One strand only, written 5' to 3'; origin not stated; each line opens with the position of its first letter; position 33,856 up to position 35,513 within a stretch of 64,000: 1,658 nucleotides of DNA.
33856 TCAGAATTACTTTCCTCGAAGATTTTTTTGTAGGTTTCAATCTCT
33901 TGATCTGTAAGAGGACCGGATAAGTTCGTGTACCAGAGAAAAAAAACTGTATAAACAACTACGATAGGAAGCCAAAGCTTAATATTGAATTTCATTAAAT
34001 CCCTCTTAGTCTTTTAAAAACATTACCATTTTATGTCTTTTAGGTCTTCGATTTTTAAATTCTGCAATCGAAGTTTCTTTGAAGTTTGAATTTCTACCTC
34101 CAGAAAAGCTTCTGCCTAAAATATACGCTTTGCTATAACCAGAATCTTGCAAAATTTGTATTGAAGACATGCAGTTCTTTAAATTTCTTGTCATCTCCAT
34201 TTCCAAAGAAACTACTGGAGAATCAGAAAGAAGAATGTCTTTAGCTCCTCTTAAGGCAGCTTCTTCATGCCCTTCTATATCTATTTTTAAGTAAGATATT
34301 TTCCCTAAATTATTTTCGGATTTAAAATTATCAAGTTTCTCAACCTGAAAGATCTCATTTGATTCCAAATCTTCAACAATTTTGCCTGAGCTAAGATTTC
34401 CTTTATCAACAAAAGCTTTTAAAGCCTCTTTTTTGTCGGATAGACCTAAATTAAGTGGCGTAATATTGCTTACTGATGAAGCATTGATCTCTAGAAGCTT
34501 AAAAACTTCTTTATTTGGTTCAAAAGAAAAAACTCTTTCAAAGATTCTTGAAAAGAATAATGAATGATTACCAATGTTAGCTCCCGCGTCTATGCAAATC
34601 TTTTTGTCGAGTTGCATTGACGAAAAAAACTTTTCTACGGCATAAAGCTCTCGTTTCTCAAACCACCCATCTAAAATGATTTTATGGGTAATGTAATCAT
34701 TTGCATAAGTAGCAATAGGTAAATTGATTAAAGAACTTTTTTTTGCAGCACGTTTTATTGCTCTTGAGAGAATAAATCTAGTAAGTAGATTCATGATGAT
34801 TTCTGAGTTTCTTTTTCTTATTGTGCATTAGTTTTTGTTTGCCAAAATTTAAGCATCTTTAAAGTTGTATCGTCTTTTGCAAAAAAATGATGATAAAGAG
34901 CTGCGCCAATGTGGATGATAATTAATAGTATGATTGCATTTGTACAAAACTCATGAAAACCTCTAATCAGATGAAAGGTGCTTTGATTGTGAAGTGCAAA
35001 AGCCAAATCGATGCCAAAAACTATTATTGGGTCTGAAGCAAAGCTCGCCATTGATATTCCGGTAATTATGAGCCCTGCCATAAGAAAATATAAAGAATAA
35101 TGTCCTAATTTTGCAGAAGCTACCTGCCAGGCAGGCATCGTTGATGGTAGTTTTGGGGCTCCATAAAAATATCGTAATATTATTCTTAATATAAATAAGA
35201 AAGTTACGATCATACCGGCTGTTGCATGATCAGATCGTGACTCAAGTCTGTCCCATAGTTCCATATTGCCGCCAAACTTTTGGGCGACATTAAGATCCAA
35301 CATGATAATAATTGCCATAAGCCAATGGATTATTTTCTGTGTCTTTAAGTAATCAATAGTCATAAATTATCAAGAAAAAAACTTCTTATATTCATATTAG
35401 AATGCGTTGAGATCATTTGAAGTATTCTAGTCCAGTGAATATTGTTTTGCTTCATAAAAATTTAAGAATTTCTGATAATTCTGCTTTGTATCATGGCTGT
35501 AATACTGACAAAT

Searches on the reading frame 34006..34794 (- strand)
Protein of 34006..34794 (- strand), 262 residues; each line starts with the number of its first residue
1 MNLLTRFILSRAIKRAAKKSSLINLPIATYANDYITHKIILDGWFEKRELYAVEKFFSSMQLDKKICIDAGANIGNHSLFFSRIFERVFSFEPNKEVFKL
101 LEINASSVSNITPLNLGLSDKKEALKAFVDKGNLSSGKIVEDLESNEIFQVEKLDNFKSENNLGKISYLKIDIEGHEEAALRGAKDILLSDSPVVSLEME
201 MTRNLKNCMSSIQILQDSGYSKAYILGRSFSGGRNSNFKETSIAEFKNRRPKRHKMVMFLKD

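Call 3: search_protein_families(library=pfam, proteins=[window:34006-34794:-], max_evalue=0.01)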
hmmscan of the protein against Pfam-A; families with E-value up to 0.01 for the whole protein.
window:34006-34794:- (262 aa): 1 family
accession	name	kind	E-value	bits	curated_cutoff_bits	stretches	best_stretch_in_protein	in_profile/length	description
PF05050.19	Methyltransf_21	-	2.3e-13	51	22.7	1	69-203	1-152/173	Methyltransferase FkbM domain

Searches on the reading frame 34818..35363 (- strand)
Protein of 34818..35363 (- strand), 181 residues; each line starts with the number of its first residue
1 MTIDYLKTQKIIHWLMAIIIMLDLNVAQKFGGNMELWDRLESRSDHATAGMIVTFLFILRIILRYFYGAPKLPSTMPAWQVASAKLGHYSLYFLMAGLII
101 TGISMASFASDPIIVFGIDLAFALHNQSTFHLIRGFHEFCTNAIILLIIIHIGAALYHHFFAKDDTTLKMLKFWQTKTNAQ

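Call 3: search_protein_families(library=pfam, proteins=[window:34818-35363:-], max_evalue=0.01)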
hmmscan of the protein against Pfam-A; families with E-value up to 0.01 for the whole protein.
window:34818-35363:- (181 aa): 1 family
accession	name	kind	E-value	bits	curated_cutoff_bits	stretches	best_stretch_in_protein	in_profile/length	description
PF01292.26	Ni_hydr_CYTB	-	8.8e-23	81.4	30.1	1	8-171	5-177/179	Prokaryotic cytochrome b561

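Call 4: search_protein_families(library=ncbifam, proteins=[window:34818-35363:-], max_evalue=0.01)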
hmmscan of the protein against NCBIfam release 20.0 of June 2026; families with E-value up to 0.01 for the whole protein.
window:34818-35363:- (181 aa): 1 family
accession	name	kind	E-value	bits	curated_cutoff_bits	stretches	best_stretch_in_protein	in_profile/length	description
NF008566.0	PRK11513.1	equivalog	3.4e-19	69.3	170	1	3-171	3-171/176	cytochrome b561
